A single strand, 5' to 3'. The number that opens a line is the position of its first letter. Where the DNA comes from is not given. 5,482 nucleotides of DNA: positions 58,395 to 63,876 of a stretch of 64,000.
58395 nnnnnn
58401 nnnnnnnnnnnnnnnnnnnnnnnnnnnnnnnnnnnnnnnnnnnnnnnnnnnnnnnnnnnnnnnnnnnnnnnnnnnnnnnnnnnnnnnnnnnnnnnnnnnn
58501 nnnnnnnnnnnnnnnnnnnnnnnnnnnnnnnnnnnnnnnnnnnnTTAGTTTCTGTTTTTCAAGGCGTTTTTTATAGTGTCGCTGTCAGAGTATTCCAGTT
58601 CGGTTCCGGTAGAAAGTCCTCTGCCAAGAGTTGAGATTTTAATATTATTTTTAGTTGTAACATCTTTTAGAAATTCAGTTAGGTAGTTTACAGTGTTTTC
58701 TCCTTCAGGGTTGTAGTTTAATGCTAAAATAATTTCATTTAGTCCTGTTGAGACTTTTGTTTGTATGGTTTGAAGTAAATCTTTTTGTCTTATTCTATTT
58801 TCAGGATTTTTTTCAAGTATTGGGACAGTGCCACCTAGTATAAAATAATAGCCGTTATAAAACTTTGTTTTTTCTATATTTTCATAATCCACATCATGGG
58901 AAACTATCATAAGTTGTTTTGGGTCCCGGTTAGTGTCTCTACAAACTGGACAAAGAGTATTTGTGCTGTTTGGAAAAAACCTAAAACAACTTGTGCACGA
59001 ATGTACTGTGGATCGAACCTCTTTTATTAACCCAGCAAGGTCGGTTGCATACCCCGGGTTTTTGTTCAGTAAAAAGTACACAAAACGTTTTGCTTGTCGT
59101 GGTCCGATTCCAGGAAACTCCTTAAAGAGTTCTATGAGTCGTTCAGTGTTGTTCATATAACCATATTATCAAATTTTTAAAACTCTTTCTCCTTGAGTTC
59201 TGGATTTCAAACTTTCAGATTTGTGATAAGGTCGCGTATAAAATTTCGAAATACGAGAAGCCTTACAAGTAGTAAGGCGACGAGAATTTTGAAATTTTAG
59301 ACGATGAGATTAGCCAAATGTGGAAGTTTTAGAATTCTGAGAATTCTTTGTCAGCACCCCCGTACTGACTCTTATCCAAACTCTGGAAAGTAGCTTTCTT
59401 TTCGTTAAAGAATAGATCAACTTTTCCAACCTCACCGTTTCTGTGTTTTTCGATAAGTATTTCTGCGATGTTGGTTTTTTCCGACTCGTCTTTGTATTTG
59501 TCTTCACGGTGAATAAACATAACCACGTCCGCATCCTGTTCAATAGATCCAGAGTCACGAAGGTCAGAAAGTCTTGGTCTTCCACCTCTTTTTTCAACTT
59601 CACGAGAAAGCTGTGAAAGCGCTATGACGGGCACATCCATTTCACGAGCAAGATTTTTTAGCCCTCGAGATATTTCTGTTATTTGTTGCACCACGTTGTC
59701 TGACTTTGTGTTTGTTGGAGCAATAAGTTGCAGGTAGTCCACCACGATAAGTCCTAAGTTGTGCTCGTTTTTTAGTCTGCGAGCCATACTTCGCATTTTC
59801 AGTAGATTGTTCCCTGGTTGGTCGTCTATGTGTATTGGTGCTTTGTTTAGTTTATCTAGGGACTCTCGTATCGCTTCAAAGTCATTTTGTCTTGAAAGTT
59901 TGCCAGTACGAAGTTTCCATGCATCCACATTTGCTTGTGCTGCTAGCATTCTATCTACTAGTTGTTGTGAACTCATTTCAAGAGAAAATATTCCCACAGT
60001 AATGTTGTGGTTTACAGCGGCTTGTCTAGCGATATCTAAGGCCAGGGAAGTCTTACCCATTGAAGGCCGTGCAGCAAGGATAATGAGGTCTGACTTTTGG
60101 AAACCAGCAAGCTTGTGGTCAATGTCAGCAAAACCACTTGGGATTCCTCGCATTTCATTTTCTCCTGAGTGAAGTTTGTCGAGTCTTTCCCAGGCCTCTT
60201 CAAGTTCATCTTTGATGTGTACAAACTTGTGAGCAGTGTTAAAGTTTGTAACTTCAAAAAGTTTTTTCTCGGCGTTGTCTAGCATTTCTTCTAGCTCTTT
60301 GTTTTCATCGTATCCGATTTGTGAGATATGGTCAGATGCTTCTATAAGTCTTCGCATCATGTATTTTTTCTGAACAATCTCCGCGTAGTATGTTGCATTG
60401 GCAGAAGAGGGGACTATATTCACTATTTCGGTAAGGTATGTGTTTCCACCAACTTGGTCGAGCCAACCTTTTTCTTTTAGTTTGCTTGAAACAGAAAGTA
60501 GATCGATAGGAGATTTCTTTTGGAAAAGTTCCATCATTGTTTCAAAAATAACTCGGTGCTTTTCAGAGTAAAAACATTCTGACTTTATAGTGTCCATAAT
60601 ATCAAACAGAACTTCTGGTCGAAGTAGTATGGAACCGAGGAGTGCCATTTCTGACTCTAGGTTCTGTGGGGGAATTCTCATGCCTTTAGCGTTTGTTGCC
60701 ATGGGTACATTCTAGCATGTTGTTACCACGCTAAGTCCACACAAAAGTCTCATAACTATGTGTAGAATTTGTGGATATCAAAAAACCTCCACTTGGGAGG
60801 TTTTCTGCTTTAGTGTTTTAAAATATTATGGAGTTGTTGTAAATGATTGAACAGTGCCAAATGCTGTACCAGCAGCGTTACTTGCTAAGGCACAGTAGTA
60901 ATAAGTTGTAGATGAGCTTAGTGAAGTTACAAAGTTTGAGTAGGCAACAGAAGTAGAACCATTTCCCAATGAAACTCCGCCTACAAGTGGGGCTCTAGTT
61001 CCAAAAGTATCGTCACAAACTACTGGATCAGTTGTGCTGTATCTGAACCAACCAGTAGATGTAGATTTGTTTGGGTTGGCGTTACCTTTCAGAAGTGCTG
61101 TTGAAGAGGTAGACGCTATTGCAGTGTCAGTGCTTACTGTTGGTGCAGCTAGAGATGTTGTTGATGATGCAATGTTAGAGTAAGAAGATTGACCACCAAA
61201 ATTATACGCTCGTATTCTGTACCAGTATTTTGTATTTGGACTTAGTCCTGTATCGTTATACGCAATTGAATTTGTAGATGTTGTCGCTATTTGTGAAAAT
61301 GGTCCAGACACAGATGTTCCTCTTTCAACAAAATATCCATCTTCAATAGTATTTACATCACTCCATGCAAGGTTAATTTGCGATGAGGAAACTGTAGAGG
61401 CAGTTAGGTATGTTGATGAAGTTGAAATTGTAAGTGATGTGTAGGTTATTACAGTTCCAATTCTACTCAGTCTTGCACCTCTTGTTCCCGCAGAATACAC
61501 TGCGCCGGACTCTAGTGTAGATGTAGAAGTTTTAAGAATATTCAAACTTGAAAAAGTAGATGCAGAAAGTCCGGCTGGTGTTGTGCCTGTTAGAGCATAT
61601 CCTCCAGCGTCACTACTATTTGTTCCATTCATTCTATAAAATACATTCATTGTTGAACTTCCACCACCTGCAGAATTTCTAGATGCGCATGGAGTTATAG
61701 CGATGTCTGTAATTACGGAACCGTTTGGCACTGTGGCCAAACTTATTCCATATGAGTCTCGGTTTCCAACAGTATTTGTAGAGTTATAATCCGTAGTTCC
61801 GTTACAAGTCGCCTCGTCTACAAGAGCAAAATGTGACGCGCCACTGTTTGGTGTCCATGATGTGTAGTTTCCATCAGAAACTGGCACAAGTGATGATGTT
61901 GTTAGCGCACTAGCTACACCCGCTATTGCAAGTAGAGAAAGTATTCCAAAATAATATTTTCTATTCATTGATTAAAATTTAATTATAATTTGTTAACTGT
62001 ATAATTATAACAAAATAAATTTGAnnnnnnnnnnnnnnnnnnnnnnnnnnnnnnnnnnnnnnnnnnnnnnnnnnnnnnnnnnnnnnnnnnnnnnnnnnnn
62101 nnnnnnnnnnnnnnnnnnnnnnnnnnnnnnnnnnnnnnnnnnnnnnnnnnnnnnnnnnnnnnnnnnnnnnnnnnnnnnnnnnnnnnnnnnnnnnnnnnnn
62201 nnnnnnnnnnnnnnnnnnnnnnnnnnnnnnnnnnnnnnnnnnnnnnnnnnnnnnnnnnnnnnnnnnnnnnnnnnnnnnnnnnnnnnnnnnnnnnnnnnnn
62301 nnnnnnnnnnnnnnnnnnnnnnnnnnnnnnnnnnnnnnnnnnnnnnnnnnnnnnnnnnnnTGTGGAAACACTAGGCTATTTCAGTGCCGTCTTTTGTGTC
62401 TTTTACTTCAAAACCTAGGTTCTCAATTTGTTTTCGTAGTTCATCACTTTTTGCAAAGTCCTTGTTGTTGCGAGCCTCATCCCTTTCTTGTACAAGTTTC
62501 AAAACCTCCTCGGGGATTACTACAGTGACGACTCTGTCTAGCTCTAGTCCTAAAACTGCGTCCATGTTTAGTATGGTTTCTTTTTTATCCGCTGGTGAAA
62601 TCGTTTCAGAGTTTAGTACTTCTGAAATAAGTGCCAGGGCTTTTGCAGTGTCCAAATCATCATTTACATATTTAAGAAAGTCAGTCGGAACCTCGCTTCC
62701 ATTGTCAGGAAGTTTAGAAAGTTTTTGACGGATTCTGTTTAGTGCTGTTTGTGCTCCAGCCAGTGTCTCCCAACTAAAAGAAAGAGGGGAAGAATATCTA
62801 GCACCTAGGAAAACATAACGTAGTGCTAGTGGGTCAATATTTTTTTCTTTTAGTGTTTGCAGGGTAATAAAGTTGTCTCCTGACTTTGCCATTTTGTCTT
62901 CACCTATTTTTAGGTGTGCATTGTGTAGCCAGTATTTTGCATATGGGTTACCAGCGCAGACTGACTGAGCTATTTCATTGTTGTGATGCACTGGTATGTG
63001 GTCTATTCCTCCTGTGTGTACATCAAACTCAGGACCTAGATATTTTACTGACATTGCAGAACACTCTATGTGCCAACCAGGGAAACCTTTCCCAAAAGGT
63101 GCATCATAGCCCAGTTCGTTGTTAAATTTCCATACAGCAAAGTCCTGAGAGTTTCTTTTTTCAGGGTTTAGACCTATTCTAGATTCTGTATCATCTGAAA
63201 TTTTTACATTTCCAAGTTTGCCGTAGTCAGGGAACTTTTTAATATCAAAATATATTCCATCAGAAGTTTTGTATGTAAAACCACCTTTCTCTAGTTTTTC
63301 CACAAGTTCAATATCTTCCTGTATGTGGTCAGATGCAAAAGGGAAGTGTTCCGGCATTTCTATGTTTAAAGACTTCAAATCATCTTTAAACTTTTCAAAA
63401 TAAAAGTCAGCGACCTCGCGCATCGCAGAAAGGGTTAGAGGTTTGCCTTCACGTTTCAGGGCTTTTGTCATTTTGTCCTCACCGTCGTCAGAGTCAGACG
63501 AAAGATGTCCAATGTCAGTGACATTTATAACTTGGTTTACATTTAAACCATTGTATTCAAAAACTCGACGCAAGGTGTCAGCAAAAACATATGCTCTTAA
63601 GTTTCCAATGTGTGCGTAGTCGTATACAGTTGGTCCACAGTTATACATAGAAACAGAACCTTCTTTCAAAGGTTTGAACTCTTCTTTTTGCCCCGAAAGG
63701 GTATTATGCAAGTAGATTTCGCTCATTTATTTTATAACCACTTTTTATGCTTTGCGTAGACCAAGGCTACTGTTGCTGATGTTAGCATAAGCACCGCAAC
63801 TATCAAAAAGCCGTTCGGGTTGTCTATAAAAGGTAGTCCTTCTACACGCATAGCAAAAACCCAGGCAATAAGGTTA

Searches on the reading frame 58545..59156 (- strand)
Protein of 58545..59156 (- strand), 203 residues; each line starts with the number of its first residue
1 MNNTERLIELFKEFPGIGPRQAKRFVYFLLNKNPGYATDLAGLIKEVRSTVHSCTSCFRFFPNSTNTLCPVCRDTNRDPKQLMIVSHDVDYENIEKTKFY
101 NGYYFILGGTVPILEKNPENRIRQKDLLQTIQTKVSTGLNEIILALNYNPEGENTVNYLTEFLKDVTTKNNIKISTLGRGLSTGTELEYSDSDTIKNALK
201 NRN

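Call 95: search_protein_families(library=pfam, proteins=[window:58545-59156:-], max_evalue=0.00001)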
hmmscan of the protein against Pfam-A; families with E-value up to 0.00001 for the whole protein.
window:58545-59156:- (203 aa): 4 families
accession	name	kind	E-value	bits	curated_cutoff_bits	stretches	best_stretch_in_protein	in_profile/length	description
PF13662.12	Toprim_4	-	3e-10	40.6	25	1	81-175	2-82/85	Toprim domain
PF21176.3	RecR_HhH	-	1.4e-08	34.9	27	1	5-46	2-43/45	RecR, helix-hairpin-helix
PF21175.2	RecR_C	-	6.4e-06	25.9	22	0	180-202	1-23/24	RecR, C-terminal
PF01751.28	Toprim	-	8.6e-06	26.3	23.1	0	82-175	2-94/96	Toprim domain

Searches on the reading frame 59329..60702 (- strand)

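Call 95: search_protein_families(library=pfam, proteins=[window:59329-60702:-], max_evalue=0.00001)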
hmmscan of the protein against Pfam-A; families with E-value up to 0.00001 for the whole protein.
window:59329-60702:- (457 aa): 3 families
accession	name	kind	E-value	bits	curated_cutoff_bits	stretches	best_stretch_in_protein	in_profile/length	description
PF03796.21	DnaB_C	-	3.8e-102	341.5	27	1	186-440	1-254/255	DnaB-like helicase C terminal domain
PF00772.26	DnaB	-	4.7e-34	117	23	1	11-111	2-102/103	DnaB-like helicase N terminal domain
PF13481.12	AAA_25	-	5.1e-12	46.2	27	1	202-365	31-190/195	AAA domain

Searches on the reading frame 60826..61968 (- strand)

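Call 95: search_protein_families(library=pfam, proteins=[window:60826-61968:-], max_evalue=0.00001)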
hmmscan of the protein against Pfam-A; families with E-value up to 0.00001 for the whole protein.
window:60826-61968:- (380 aa): 1 family
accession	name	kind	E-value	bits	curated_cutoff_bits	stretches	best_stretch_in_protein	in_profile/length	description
PF00041.27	fn3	-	1.1e-06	29.2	25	1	188-268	6-82/84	Fibronectin type III domain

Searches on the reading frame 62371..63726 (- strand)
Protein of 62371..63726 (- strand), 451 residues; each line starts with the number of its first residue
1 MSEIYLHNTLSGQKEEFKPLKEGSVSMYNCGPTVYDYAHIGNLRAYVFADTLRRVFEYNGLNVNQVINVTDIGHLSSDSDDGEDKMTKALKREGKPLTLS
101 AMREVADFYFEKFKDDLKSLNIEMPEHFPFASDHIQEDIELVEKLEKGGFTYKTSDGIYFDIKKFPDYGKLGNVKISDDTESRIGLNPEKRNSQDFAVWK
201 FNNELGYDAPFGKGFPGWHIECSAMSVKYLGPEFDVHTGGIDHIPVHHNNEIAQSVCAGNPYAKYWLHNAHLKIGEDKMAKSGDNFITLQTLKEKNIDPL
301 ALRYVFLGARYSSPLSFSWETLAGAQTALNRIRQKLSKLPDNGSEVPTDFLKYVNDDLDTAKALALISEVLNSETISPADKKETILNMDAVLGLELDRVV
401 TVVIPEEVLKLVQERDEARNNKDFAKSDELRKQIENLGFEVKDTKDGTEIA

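Call 95: search_protein_families(library=pfam, proteins=[window:62371-63726:-], max_evalue=0.00001)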
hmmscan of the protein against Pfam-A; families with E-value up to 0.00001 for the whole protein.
window:62371-63726:- (451 aa): 3 families
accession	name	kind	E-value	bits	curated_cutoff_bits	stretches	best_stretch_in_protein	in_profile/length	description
PF01406.26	tRNA-synt_1e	-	5.3e-86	289.1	27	1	17-325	2-299/301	tRNA synthetases class I (C) catalytic domain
PF09334.17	tRNA-synt_1g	-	1.2e-07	31.2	20.1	0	268-322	317-371/391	tRNA synthetases class I (M)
PF23493.1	CysS_C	-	6.5e-07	29.8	23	1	404-448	4-48/51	Cysteinyl-tRNA ligase anticodon binding domain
